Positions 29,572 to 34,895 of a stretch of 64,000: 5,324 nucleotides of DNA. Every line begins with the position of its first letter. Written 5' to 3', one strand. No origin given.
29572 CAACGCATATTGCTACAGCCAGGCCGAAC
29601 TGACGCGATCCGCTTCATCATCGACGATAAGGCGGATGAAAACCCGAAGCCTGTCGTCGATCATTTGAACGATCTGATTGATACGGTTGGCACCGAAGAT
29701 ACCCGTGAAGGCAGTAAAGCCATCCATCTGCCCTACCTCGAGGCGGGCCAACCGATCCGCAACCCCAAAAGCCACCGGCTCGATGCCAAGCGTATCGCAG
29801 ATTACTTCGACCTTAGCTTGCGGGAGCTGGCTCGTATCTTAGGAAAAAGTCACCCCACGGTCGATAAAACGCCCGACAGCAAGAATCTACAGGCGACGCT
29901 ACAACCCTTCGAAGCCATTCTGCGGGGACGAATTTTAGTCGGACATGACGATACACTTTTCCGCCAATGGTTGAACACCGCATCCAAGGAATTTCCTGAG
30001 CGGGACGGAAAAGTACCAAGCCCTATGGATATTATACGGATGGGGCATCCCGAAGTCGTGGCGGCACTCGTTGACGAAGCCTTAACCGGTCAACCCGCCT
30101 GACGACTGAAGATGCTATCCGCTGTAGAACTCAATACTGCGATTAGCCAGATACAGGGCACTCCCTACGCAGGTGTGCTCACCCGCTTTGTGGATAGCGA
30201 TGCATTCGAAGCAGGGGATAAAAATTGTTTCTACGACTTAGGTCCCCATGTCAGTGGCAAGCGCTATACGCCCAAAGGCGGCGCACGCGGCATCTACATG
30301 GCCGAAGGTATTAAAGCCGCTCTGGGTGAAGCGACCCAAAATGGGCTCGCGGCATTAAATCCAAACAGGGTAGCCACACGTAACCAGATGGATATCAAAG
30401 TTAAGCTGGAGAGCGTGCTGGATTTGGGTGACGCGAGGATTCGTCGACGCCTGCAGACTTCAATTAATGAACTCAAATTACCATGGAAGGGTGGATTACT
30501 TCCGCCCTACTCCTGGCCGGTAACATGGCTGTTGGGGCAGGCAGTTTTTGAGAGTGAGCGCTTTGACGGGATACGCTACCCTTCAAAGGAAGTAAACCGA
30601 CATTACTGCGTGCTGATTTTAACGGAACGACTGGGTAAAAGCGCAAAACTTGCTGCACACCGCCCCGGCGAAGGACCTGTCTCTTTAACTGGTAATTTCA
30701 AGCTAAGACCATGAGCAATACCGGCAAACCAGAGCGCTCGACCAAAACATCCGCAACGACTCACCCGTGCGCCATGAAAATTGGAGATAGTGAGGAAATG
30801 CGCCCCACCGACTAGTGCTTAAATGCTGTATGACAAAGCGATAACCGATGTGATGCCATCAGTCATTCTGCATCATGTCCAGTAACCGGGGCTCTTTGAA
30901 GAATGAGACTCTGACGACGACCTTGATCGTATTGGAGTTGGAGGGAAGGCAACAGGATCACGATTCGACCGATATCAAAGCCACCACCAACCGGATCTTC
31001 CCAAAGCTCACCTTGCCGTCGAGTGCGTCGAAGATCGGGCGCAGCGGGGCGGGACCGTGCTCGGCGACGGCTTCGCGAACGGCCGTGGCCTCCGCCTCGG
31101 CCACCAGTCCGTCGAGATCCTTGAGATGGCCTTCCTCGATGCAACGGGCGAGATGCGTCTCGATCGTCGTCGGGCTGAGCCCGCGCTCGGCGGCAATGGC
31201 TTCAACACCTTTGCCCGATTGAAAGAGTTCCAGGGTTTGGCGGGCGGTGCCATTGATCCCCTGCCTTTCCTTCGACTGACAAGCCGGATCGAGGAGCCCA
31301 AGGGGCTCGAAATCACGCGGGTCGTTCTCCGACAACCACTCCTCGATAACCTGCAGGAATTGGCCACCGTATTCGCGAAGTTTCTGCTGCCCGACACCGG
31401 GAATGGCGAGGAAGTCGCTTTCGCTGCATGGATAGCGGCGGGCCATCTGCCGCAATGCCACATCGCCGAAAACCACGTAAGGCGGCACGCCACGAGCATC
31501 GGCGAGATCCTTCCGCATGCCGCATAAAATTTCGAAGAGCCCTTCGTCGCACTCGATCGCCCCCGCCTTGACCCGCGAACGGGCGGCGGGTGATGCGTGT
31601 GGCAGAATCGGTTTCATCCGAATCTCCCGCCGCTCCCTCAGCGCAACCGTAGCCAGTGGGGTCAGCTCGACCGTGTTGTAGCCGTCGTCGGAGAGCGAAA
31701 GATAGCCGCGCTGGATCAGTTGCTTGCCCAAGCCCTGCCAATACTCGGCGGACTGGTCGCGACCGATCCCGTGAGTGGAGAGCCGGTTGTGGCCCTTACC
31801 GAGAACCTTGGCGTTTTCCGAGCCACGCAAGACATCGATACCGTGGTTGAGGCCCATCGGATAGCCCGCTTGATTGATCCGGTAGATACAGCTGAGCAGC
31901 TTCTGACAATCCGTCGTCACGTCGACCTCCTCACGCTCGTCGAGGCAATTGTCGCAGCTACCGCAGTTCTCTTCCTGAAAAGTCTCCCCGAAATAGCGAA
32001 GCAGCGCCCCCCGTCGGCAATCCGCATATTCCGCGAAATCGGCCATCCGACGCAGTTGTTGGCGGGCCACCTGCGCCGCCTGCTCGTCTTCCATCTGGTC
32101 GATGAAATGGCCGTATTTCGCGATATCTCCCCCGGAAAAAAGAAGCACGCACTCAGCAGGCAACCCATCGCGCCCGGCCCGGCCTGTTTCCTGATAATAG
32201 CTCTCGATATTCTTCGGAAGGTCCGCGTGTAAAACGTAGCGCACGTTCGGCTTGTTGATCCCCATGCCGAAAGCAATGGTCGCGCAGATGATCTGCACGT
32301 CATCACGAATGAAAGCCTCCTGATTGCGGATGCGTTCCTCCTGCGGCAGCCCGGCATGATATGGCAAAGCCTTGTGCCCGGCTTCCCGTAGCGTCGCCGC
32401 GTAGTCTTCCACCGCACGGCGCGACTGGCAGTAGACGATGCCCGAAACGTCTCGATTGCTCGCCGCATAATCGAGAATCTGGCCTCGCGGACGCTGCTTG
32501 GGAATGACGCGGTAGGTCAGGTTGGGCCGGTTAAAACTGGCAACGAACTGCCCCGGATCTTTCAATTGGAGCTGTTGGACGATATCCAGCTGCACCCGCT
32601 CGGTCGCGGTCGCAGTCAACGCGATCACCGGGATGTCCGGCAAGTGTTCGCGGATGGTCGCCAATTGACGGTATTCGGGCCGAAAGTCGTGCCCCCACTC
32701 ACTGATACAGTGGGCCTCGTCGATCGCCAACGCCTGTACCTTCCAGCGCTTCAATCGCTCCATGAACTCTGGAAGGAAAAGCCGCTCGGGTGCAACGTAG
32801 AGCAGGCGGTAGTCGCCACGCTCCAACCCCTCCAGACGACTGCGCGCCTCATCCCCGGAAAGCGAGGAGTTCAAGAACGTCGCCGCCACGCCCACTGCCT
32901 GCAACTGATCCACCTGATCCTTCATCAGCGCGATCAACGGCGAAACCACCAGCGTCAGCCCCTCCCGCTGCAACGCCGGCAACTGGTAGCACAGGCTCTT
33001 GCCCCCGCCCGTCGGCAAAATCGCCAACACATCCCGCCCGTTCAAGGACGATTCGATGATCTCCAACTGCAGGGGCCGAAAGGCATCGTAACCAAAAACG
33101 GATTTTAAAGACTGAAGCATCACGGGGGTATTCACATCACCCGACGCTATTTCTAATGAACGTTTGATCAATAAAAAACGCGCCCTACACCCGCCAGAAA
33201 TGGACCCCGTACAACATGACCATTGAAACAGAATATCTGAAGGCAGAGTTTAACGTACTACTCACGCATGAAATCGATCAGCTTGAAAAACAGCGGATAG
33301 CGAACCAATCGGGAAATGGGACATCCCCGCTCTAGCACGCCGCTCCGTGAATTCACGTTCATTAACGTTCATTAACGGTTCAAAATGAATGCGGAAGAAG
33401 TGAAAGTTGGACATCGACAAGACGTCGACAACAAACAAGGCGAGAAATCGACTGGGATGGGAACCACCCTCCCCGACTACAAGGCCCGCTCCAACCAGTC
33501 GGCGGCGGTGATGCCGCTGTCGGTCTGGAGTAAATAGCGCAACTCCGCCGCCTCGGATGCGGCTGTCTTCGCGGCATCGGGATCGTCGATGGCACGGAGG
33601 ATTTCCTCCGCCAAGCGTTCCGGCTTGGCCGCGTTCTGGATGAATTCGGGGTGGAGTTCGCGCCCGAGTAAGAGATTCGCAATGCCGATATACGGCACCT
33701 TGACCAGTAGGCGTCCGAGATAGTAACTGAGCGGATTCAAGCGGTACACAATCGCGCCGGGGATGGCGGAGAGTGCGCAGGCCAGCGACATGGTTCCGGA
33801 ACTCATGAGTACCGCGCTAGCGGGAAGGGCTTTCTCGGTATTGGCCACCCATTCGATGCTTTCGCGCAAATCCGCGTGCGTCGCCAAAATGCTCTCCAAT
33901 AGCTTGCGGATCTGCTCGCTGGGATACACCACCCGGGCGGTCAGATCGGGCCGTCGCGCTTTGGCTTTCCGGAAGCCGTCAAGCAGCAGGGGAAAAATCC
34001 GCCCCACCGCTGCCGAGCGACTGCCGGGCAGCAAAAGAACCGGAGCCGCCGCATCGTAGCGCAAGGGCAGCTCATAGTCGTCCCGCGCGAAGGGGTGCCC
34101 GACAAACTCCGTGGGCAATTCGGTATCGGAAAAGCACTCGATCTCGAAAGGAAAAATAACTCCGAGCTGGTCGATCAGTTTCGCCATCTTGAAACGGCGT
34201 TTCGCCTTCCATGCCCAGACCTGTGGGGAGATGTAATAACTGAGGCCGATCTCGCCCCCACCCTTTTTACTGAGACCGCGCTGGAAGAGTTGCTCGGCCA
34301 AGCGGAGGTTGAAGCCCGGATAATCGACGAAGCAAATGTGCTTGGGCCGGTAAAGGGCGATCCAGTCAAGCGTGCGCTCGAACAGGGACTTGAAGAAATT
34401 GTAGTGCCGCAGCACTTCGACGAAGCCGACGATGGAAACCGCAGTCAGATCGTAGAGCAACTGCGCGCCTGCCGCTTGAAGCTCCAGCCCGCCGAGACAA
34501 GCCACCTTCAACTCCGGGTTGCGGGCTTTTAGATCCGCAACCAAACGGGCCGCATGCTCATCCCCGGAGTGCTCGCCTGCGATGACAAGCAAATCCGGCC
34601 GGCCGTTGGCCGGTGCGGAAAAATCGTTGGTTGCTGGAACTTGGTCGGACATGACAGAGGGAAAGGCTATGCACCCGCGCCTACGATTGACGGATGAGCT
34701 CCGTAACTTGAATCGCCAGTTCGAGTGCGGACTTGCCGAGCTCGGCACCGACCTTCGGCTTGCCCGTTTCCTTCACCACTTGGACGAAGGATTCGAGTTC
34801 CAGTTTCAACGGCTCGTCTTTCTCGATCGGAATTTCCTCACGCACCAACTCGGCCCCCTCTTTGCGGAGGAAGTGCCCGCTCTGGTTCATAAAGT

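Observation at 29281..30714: RES toxin paired with an oversized Xre/DUF2384 antitoxin carrying an unknown N-terminal domain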

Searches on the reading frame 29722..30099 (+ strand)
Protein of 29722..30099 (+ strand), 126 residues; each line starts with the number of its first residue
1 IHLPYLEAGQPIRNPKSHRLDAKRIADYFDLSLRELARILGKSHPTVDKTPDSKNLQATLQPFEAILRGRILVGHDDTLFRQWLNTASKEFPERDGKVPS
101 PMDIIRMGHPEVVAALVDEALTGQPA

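Call 71: find_homologous_proteins(query=A7, max_evalue=0.001)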
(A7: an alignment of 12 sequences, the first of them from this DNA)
Query A7 (12 sequences) (126 aa, profile of the alignment): 12 proteins with E <= 0.001 among 5290 candidates.
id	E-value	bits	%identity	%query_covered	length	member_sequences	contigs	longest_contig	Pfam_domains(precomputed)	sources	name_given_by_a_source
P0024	2.1e-47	178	48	98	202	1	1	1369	-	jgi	-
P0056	8.6e-31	124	36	90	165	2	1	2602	-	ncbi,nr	ncbi:MAG: hypothetical protein K2X81_09575, partial [Candidatus Obscuribacterales bacterium]|nr:hypo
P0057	2.2e-27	113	39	90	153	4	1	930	PF09722.16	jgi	-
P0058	2.8e-27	113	33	94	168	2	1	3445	PF09722.16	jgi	jgi:hypothetical protein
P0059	1.7e-19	88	38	91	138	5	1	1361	PF09722.16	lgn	-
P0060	4.8e-19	86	38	91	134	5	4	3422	PF09722.16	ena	-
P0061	1.8e-18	84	34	91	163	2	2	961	PF09722.16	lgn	-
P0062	1.0e-16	79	33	91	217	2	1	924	PF09722.16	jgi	jgi:CheY-like chemotaxis protein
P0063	1.4e-16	78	34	63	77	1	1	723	PF09722.16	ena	-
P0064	1.6e-11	62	41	51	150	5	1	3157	-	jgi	-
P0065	1.1e-7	49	44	36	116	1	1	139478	-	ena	-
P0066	3.1e-5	42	36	35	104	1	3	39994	-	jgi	jgi:hypothetical protein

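Call 72: search_solved_structures(query=A7, max_evalue=10, show_alignments=3)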
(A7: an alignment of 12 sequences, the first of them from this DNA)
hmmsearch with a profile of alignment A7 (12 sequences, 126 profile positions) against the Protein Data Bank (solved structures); distinct sequences matched with E-value up to 10: 9.
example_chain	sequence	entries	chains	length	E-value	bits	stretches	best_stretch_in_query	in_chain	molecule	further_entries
8vd6_A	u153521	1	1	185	1.5e-06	31.2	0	11-43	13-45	CAP REPEAT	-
8h7g_E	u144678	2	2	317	0.3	14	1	51-121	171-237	Transcription initiation protein SPT3 homolog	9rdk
3op9_A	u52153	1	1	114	0.32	14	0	24-80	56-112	Pli0006 protein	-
9mrb_A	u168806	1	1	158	0.56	13.1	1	21-65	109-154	dad_t1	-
4ed5_A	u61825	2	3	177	0.71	12.8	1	8-79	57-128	ELAV-like protein 1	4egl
7ktr_I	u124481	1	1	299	0.92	12.5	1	72-121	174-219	Transcription initiation protein SPT3 homolog,Transcription initiation protein SPT3 homolo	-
7kts_I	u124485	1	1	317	0.98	12.4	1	71-121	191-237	Transcription initiation protein SPT3 homolog,Transcription initiation protein SPT3 homolo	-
8amz_Q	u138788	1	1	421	1.2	12.1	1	19-60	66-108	PCI domain-containing protein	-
6xns_A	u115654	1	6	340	8.8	9.3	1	19-70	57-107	C3_crown-05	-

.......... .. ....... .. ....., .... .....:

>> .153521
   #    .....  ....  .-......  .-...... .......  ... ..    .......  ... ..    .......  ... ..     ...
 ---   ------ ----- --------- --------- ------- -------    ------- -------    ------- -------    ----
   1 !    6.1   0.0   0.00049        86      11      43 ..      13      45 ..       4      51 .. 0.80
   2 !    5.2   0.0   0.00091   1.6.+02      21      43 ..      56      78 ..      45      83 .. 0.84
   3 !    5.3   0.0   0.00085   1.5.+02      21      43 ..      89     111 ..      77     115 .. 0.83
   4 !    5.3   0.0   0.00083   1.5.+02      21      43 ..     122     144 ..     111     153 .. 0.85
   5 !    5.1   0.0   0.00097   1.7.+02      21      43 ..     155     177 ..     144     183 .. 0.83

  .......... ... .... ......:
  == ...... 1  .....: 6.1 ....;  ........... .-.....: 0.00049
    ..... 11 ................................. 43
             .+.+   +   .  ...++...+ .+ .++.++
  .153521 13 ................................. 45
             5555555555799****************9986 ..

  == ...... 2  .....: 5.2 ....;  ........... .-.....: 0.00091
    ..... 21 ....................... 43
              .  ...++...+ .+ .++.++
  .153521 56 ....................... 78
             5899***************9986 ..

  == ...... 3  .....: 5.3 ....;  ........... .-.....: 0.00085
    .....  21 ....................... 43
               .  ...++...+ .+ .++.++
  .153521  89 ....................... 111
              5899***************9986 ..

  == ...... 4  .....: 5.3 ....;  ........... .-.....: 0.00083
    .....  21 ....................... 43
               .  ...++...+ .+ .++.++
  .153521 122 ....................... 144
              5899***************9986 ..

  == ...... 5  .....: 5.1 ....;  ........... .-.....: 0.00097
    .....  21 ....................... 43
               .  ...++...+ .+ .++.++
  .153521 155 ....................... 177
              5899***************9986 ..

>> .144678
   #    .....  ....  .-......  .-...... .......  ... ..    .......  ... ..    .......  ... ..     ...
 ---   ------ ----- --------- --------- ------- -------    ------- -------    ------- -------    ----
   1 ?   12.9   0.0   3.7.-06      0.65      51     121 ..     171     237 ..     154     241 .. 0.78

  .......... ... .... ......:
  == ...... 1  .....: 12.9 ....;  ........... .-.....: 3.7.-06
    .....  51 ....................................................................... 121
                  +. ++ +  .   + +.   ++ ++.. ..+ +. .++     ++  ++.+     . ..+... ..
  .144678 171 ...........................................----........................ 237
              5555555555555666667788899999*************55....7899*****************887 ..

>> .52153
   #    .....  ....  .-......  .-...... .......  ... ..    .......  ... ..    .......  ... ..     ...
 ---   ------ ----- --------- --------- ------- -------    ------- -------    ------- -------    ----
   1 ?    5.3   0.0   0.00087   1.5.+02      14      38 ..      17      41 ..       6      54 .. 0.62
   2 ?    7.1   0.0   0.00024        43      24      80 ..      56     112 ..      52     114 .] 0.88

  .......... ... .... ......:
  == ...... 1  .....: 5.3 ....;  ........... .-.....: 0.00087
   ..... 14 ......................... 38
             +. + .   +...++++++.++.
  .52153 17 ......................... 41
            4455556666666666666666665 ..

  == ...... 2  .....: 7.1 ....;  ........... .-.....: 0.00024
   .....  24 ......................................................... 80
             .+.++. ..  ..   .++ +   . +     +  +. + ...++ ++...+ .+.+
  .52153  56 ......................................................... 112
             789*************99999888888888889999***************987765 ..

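Call 73: search_protein_families(library=pfam, proteins=[P0062, P0056, P0057, P0058, P0059, P0061], max_evalue=0.1)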
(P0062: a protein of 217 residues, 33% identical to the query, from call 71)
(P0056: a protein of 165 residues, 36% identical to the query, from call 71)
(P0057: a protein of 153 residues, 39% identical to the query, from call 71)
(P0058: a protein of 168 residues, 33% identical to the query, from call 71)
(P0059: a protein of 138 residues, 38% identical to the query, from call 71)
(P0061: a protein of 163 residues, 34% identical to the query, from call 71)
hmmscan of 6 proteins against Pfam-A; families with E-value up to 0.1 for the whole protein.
P0062 (217 aa): 2 families
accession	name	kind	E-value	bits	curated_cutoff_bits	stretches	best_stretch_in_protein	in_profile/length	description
PF09722.15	Xre_MbcA_ParS_C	-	1.6e-08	34.8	24.5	1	167-211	3-48/51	Antitoxin Xre/MbcA/ParS C-terminal toxin-binding domain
PF00072.30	Response_reg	-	0.0018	18.8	30.2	1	7-54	33-80/111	Response regulator receiver domain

P0056 (165 aa): 2 families
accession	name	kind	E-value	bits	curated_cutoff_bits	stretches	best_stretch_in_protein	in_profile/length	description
PF09722.15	Xre_MbcA_ParS_C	-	0.00011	22.5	24.5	1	117-145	5-33/51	Antitoxin Xre/MbcA/ParS C-terminal toxin-binding domain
PF24266.1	HTH_HVO_0163_N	-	0.005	17.3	31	1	20-38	26-44/70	HVO_0163, N-terminal HTH domain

P0057 (153 aa): 1 family
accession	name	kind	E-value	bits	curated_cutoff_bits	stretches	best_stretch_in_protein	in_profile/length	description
PF09722.15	Xre_MbcA_ParS_C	-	1.7e-05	25.1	24.5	1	103-134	4-34/51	Antitoxin Xre/MbcA/ParS C-terminal toxin-binding domain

P0058 (168 aa): 4 families
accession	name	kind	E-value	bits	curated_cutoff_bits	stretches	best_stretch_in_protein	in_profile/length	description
PF09722.15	Xre_MbcA_ParS_C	-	1.6e-06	28.5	24.5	1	119-148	4-33/51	Antitoxin Xre/MbcA/ParS C-terminal toxin-binding domain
PF13545.12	HTH_Crp_2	-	0.031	14.7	27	1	76-108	21-53/70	Crp-like helix-turn-helix domain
PF01381.28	HTH_3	-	0.046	14.2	23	1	77-96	9-28/55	Helix-turn-helix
PF00165.29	HTH_AraC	-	0.088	13.4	26.6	0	77-97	8-28/42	Bacterial regulatory helix-turn-helix proteins, AraC family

P0059 (138 aa): 2 families
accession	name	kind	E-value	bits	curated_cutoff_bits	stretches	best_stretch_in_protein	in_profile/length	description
PF09722.15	Xre_MbcA_ParS_C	-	4.8e-06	26.9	24.5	1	90-129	5-45/51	Antitoxin Xre/MbcA/ParS C-terminal toxin-binding domain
PF18367.6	Rv2175c_C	-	0.04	14.4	26.4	0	94-128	18-51/56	Rv2175c C-terminal domain of unknown function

P0061 (163 aa): 1 family
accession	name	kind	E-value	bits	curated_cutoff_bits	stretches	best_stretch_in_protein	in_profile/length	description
PF09722.15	Xre_MbcA_ParS_C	-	3.2e-08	33.9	24.5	1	112-157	2-48/51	Antitoxin Xre/MbcA/ParS C-terminal toxin-binding domain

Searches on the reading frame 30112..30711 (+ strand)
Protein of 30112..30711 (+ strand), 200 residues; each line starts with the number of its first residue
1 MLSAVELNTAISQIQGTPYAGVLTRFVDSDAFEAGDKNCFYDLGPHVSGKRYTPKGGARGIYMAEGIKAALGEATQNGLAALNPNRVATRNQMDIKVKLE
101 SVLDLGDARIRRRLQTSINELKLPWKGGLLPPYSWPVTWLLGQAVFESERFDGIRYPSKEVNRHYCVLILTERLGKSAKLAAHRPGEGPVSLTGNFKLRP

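Call 4: search_protein_families(library=pfam, proteins=[window:30112-30711:+], max_evalue=1)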
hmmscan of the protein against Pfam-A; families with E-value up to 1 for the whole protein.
window:30112-30711:+ (200 aa): 1 family
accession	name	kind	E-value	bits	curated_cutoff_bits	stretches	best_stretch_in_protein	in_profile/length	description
PF08808.17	RES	-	1.8e-09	38.2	23.2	1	40-176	15-144/157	RES domain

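Call 5: search_protein_families(library=ncbifam, proteins=[window:30112-30711:+], max_evalue=1)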
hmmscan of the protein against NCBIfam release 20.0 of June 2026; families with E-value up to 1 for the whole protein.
window:30112-30711:+ (200 aa): 0 families

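Call 6: search_protein_families(library=padloc, proteins=[window:30112-30711:+], max_evalue=1)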
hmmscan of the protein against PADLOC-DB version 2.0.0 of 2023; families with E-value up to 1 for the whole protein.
window:30112-30711:+ (200 aa): 0 families

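Call 9: search_solved_structures(query=window:30112-30711:+, max_evalue=10, show_alignments=3)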
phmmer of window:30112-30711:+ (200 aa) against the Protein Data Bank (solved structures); distinct sequences matched with E-value up to 10: 0.

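Call 37: find_homologous_proteins(query=window:30112-30711:+, max_evalue=0.001)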
Query window:30112-30711:+ (200 aa): 23 proteins with E <= 0.001 among 236 candidates.
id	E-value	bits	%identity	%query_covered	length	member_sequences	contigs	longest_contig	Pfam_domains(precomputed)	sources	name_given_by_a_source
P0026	3.6e-130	450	100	100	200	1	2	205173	PF08808.18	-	-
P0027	4.8e-104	364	81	100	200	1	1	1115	PF08808.18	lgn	-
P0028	6.3e-103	361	80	100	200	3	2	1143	PF08808.18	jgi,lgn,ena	-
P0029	8.1e-102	357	79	100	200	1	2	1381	PF08808.18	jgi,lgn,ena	-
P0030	1.7e-101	356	79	100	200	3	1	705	PF08808.18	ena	-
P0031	4.2e-101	355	79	100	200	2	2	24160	PF08808.18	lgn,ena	-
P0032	1.7e-97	343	75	100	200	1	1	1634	PF08808.18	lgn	-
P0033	4.1e-89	316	68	100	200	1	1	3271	PF08808.18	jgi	-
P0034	3.0e-88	313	69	100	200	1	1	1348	PF08808.18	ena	-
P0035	1.5e-85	304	67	100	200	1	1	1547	PF08808.18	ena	-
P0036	6.7e-83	295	65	99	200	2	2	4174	PF08808.18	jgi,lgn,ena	-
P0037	1.7e-79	284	64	100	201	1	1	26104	PF08808.18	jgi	jgi:RES domain-containing protein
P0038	4.6e-79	283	64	100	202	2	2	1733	PF08808.18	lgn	-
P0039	1.9e-68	248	58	100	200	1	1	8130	PF08808.18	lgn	-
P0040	2.5e-56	208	54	88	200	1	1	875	PF08808.18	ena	-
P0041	3.7e-56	208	54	93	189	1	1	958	PF08808.18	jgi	jgi:RES domain-containing protein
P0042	1.1e-51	193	49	100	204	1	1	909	PF08808.18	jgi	jgi:hypothetical protein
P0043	1.3e-51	193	51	90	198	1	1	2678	PF08808.18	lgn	-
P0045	1.3e-24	105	39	84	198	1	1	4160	PF08808.18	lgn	-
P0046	3.9e-12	64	33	94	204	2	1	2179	PF08808.18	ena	-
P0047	5.8e-8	51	30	93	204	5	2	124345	PF08808.18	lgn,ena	-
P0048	1.0e-4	40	28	87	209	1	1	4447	PF08808.18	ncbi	-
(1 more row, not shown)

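Call 40: search_solved_structures(query=A3, max_evalue=1, show_alignments=4)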
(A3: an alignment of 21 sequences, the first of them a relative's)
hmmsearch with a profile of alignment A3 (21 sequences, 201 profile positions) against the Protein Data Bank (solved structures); distinct sequences matched with E-value up to 1: 1.
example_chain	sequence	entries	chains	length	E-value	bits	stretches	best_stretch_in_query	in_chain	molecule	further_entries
6fkg_A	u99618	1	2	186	3.8e-07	33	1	32-129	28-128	Rv1989c (MbcT)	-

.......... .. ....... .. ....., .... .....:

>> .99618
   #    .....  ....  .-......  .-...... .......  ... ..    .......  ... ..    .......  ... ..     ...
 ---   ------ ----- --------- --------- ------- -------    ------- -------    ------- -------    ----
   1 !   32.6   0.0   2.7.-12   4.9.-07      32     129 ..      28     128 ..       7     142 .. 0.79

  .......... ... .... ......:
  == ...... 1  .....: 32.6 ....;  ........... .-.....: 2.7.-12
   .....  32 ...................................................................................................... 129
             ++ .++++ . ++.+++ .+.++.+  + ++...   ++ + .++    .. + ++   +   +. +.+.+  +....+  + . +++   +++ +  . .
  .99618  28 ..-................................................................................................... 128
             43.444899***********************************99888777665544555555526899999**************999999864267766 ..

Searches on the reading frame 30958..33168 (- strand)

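Call 76: search_protein_families(library=pfam, proteins=[window:30958-33168:-], max_evalue=0.00001)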
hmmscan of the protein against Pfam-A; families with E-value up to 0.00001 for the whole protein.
window:30958-33168:- (736 aa): 6 families
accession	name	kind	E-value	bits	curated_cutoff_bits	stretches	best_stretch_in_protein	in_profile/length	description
PF09382.16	RQC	-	3.1e-31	108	23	1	412-520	2-107/114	RQC domain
PF00270.35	DEAD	-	3.4e-28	98.9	26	1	31-192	1-164/167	DEAD/DEAH box helicase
PF14493.12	HTH_40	-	3.3e-24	85.4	27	1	641-729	1-89/89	Helix-turn-helix domain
PF00271.37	Helicase_C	-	2.2e-22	79.9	23.5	1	237-335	12-110/110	Helicase conserved C-terminal domain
PF00570.28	HRDC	-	1.7e-20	73.2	23.8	1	542-608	2-68/68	HRDC domain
PF16124.10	RecQ_Zn_bind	-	5.1e-18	66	25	1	347-409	2-66/66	RecQ zinc-binding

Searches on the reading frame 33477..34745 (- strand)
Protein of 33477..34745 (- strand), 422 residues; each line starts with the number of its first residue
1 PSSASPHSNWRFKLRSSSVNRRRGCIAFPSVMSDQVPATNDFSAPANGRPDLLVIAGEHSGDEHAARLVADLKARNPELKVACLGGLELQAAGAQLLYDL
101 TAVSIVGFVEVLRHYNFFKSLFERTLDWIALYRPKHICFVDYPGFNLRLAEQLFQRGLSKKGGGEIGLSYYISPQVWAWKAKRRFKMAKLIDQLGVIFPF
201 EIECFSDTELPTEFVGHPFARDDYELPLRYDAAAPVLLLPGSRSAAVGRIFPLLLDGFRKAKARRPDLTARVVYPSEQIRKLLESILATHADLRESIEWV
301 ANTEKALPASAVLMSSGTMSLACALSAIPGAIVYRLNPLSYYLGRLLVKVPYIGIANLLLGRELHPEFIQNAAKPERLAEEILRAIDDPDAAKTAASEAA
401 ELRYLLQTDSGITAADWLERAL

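Call 76: search_protein_families(library=pfam, proteins=[window:33477-34745:-], max_evalue=0.00001)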
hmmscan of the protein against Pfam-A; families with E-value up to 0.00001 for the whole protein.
window:33477-34745:- (422 aa): 1 family
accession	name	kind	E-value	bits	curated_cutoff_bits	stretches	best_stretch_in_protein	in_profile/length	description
PF02684.21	LpxB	-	6.5e-73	246.2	22.6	1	53-403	2-356/374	Lipid-A-disaccharide synthetase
